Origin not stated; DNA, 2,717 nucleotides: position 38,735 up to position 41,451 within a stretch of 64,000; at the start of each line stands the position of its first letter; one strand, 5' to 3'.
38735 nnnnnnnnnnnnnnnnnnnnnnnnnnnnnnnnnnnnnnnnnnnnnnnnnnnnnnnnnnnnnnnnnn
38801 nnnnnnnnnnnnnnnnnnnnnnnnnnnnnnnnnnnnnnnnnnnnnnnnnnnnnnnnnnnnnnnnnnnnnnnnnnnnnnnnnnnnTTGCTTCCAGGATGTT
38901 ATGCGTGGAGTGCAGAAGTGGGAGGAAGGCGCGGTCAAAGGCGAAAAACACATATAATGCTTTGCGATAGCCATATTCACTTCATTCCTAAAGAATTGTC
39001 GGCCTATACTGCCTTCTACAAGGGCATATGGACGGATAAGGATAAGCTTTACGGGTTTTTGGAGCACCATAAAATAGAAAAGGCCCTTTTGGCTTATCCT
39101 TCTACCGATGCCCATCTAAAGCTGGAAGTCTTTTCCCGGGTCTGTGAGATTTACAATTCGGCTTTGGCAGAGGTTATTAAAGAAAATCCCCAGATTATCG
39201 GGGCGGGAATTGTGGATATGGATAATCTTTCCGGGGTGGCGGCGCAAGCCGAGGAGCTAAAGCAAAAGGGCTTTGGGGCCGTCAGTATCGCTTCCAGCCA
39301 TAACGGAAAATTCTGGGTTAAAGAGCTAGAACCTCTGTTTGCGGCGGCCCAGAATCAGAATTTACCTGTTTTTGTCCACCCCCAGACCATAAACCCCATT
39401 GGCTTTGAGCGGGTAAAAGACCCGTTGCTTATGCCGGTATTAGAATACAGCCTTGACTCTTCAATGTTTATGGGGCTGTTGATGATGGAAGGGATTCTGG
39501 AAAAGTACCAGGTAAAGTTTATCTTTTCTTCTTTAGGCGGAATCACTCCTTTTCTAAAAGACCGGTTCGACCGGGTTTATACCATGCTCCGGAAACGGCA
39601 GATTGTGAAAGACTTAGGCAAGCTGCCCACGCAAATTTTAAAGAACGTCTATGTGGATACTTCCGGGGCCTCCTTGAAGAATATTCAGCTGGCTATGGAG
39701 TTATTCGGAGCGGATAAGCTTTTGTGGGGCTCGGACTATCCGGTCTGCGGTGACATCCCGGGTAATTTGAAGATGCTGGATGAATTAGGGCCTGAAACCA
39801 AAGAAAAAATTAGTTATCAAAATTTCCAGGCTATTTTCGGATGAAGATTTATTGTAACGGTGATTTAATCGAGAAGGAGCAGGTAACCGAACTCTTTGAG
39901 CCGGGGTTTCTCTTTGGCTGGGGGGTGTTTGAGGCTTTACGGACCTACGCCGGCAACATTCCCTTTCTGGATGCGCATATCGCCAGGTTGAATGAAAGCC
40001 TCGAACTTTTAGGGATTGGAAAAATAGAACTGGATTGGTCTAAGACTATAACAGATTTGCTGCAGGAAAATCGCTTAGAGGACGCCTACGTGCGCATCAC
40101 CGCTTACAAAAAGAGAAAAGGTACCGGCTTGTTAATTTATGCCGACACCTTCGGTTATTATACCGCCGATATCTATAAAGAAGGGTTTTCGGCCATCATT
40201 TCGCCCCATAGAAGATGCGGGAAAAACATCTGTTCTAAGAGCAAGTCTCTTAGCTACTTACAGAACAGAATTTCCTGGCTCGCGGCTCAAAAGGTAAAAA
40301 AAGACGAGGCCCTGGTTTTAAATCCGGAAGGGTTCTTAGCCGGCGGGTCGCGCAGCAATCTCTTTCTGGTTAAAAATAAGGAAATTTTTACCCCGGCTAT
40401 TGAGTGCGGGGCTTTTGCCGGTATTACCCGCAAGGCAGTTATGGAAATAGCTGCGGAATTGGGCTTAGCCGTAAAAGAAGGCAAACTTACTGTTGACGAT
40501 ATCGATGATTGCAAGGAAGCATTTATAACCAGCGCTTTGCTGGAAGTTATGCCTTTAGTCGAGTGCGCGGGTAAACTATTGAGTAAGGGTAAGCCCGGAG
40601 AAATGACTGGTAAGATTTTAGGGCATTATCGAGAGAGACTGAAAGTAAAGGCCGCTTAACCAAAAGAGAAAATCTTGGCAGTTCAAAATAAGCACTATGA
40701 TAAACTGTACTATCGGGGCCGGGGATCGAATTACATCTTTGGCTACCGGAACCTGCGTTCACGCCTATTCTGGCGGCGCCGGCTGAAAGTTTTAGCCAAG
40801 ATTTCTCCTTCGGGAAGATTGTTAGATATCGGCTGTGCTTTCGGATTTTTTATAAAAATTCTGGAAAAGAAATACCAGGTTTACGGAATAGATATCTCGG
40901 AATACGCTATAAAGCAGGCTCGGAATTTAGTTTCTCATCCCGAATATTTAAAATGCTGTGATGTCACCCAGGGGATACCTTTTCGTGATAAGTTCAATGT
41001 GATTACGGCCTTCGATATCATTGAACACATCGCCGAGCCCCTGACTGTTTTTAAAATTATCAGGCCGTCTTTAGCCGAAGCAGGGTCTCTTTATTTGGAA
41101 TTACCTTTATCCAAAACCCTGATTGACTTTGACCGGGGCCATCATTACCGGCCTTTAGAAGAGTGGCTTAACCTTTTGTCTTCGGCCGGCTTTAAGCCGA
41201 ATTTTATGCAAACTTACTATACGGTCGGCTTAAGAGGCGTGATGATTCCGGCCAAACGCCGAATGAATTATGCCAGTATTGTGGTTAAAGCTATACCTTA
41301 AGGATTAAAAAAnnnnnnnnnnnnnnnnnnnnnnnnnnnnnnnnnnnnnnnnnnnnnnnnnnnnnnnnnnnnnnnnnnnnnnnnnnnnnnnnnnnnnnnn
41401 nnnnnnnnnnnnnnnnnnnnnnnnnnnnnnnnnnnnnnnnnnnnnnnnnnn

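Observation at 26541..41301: Type II PKS-like biosynthetic gene cluster in a non-actinobacterial anaerobe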

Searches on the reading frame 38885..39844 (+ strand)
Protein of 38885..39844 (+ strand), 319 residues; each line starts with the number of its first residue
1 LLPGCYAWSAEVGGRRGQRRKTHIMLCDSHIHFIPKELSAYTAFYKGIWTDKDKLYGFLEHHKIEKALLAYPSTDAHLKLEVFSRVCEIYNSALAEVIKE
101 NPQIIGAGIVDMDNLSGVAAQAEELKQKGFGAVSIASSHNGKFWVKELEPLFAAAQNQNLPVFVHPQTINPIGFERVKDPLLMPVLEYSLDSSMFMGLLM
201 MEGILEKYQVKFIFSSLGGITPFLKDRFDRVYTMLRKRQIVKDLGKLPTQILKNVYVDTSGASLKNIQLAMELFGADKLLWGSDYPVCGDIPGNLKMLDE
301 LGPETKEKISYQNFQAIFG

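Call 5: search_protein_families(library=pfam, proteins=[window:38885-39844:+], max_evalue=0.01)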
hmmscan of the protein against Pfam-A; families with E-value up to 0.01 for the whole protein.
window:38885-39844:+ (319 aa): 1 family
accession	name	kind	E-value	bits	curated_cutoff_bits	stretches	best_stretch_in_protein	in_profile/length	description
PF04909.20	Amidohydro_2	-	1.6e-21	77.8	26.4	1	27-313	1-282/289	Amidohydrolase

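Call 9: search_protein_families(library=ncbifam, proteins=[window:38885-39844:+], max_evalue=0.001)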
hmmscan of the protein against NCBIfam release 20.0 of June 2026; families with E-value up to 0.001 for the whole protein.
window:38885-39844:+ (319 aa): 1 family
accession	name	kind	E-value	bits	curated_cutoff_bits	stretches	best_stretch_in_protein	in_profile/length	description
NF052480.1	FuconLaconase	equivalog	0.00074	19.2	400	0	265-288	223-246/287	L-fucono-1,5-lactonase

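Call 60: search_solved_structures(query=window:38885-39844:+, max_evalue=0.01)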
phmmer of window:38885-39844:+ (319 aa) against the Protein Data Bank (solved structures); distinct sequences matched with E-value up to 0.01: 31.
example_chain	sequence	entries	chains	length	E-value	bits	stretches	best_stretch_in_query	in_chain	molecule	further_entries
4ign_A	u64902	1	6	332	1.7e-16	63.8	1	79-318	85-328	2-amino-3-carboxymuconate-6-semialdehyde decarboxylase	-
4igm_A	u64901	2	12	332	1.8e-16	63.7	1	80-318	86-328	2-amino-3-carboxymuconate-6-semialdehyde decarboxylase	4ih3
4ofc_A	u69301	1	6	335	1.8e-16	63.7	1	80-318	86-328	2-amino-3-carboxymuconate-6-semialdehyde decarboxylase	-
2wm1_A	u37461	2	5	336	1.8e-16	63.7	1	80-318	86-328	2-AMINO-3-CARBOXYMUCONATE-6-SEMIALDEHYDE DECARBOXYLASE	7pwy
8yt2_A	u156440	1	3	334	1e-11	48.1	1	91-316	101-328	2-amino-3-carboxymuconate 6-semialdehyde decarboxylase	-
4epk_A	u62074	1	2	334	1.9e-11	47.2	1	91-316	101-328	2-amino-3-carboxymuconate 6-semialdehyde decarboxylase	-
4ifk_B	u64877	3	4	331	2.5e-11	46.8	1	91-316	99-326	2-amino-3-carboxymuconate 6-semialdehyde decarboxylase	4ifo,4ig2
2hbv_A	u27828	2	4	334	2.6e-11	46.7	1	91-316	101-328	2-amino-3-carboxymuconate 6-semialdehyde decarboxylase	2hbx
6mgs_A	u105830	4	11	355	2.8e-11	46.6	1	91-316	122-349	2-amino-3-carboxymuconate 6-semialdehyde decarboxylase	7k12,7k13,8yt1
4era_A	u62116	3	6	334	3.5e-11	46.3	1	91-316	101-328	2-amino-3-carboxymuconate 6-semialdehyde decarboxylase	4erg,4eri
6mgt_A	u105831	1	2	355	3.5e-11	46.3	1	95-316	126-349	2-amino-3-carboxymuconate 6-semialdehyde decarboxylase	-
4inf_A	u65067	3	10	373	9.5e-11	44.9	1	63-313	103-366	METAL-DEPENDENT HYDROLASE | 5-Carboxyvanillate Decarboxylase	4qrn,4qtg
4ifr_A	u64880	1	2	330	1.7e-10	44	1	91-316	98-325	2-amino-3-carboxymuconate 6-semialdehyde decarboxylase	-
4ifk_A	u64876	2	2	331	1.7e-10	44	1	91-316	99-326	2-amino-3-carboxymuconate 6-semialdehyde decarboxylase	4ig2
3nur_A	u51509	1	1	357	3.8e-10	42.9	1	53-318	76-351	Amidohydrolase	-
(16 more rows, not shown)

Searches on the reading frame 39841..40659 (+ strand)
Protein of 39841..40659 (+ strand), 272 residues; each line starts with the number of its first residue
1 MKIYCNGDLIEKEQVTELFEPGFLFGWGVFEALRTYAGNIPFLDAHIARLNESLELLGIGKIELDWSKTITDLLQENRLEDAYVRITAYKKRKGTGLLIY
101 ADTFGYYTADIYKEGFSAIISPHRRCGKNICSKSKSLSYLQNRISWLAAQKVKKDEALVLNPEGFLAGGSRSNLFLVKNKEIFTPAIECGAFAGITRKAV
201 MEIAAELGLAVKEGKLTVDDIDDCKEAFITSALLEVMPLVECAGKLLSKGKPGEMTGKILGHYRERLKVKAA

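Call 5: search_protein_families(library=pfam, proteins=[window:39841-40659:+], max_evalue=0.01)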
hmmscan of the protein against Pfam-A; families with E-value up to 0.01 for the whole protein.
window:39841-40659:+ (272 aa): 1 family
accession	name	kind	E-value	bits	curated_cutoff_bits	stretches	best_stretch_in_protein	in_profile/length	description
PF01063.24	Aminotran_4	-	3.8e-48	164.7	28.5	1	28-241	1-222/223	Amino-transferase class IV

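Call 9: search_protein_families(library=ncbifam, proteins=[window:39841-40659:+], max_evalue=0.001)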
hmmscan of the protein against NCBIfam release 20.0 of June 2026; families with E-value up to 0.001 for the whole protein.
window:39841-40659:+ (272 aa): 21 families
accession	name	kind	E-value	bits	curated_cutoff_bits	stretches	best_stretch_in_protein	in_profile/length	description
NF006185.0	PRK08320.1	subfamily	3.9e-53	180.5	363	1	1-269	3-285/292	branched-chain amino acid aminotransferase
NF009126.0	PRK12479.1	equivalog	3.9e-45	154.3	518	1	3-266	6-283/299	branched-chain-amino-acid transaminase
TIGR01122.1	ilvE_I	equivalog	2.5e-43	148.4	245.55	1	4-265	1-282/298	branched-chain-amino-acid transaminase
NF005800.0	PRK07650.1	equivalog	3.6e-43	147.9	308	1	1-267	1-276/290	aminodeoxychorismate lyase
NF005146.0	PRK06606.1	equivalog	2.8e-37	128.3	279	1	2-265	8-290/307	branched-chain amino acid transaminase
NF005209.0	PRK06680.1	subfamily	2.4e-36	125.1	320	1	3-269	5-283/286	D-amino-acid transaminase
TIGR01121.1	D_amino_aminoT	equivalog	2.4e-31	108.9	277.45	1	3-266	2-274/276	D-amino-acid transaminase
NF005726.0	PRK07544.1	equivalog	1.7e-27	96.3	396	1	3-270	13-291/295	branched-chain amino acid aminotransferase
TIGR03461.1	pabC_Proteo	equivalog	2.1e-26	92.7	176.85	1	19-245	13-248/262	aminodeoxychorismate lyase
NF004761.0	PRK06092.1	equivalog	4e-26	91.8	260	1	16-245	12-250/268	aminodeoxychorismate lyase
NF009066.0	PRK12400.1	equivalog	1e-24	87.5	538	1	12-260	19-275/290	D-amino-acid transaminase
NF009896.0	PRK13356.1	equivalog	4.2e-23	81.9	262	1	22-251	30-270/287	branched-chain amino acid aminotransferase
NF005888.0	PRK07849.1-3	equivalog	3e-20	72.3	273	2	134-248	160-275/298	aminodeoxychorismate lyase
NF005886.0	PRK07849.1-1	equivalog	6.9e-15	55.1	253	1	134-233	159-258/291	aminodeoxychorismate lyase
NF006734.0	PRK09266.1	subfamily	1.7e-11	43.9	202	1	149-243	153-244/270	hypothetical protein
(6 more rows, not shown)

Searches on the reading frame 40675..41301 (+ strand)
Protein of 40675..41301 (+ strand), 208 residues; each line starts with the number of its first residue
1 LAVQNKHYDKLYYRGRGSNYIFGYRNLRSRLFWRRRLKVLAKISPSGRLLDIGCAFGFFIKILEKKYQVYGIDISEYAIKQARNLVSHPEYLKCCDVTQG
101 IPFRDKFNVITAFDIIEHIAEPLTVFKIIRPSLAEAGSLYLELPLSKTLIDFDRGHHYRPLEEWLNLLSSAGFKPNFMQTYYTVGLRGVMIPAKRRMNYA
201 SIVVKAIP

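Call 5: search_protein_families(library=pfam, proteins=[window:40675-41301:+], max_evalue=0.01)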
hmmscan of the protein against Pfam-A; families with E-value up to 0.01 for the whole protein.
window:40675-41301:+ (208 aa): 8 families
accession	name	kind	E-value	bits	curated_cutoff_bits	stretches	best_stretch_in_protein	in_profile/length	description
PF13489.12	Methyltransf_23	-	3.4e-16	59.9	27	1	32-170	8-147/164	Methyltransferase domain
PF08241.18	Methyltransf_11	-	2.1e-13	51.1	21.2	1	50-140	1-94/95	Methyltransferase domain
PF13847.12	Methyltransf_31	-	3.7e-12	46.6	27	1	45-142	3-110/145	Methyltransferase domain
PF08242.18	Methyltransf_12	-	1.5e-11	45.3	30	1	50-138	1-97/98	Methyltransferase domain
PF13649.12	Methyltransf_25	-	4.1e-10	40.6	27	1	50-135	2-95/97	Methyltransferase domain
PF02353.26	CMAS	-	4e-05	23.5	27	1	42-137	59-160/273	Mycolic acid cyclopropane synthetase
PF08003.17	Methyltransf_9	-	0.00043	19.8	23.8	1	27-142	98-218/315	Protein of unknown function (DUF1698)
PF05219.18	DREV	-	0.0068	16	26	1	15-166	66-211/265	DREV methyltransferase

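Call 9: search_protein_families(library=ncbifam, proteins=[window:40675-41301:+], max_evalue=0.001)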
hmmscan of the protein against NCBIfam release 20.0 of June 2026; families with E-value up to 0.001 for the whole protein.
window:40675-41301:+ (208 aa): 13 families
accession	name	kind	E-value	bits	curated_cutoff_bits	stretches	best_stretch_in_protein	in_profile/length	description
TIGR01983.1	UbiG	equivalog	6.5e-09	35.4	102.95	1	46-141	50-151/228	bifunctional 2-polyprenyl-6-hydroxyphenol methylase/3-demethylubiquinol 3-O-methyltransferase UbiG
NF045667.1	MTase_DVU1556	equivalog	9.5e-08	31.7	155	1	35-141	12-119/213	DVU_1556 family methyltransferase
TIGR02072.1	BioC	equivalog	1.8e-07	31.2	184.95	1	46-174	35-173/244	malonyl-ACP O-methyltransferase BioC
NF008686.0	PRK11705.1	equivalog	1.1e-05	24.6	400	1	42-140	164-264/383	cyclopropane fatty acyl phospholipid synthase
TIGR00452.1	TIGR00452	equivalog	1.9e-05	23.6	275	1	28-142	101-220/316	tRNA 5-methoxyuridine(34)/uridine 5-oxyacetic acid(34) synthase CmoB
TIGR04345.1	ovoA_Cterm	equivalog_domain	2.3e-05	24.1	170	0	44-86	40-83/242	putative 4-mercaptohistidine N1-methyltransferase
NF041255.1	mycofact_MftM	equivalog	2.9e-05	23.5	200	1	45-122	139-220/289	mycofactocin oligosaccharide methyltransferase MftM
NF002463.0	PRK01683.1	equivalog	4.9e-05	23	297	1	40-144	24-131/258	trans-aconitate 2-methyltransferase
TIGR02021.1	BchM-ChlM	equivalog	0.00014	21.3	158.9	1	36-119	44-131/218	magnesium protoporphyrin IX methyltransferase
NF011650.0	PRK15068.1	equivalog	0.00015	20.7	209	1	28-142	106-226/324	tRNA 5-methoxyuridine(34)/uridine 5-oxyacetic acid(34) synthase CmoB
NF008300.0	PRK11088.1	equivalog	0.00016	21.2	303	1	46-106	86-150/272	23S rRNA (guanine(745)-N(1))-methyltransferase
NF043040.1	corrin_prot_MT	hypoth_equivalog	0.0002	20.9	180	1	38-88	33-85/216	corrinoid protein-associated methyltransferase CpaM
TIGR04290.1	meth_Rta_06860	hypoth_equivalog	0.00084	18.8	300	1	46-135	50-144/226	TIGR04290 family methyltransferase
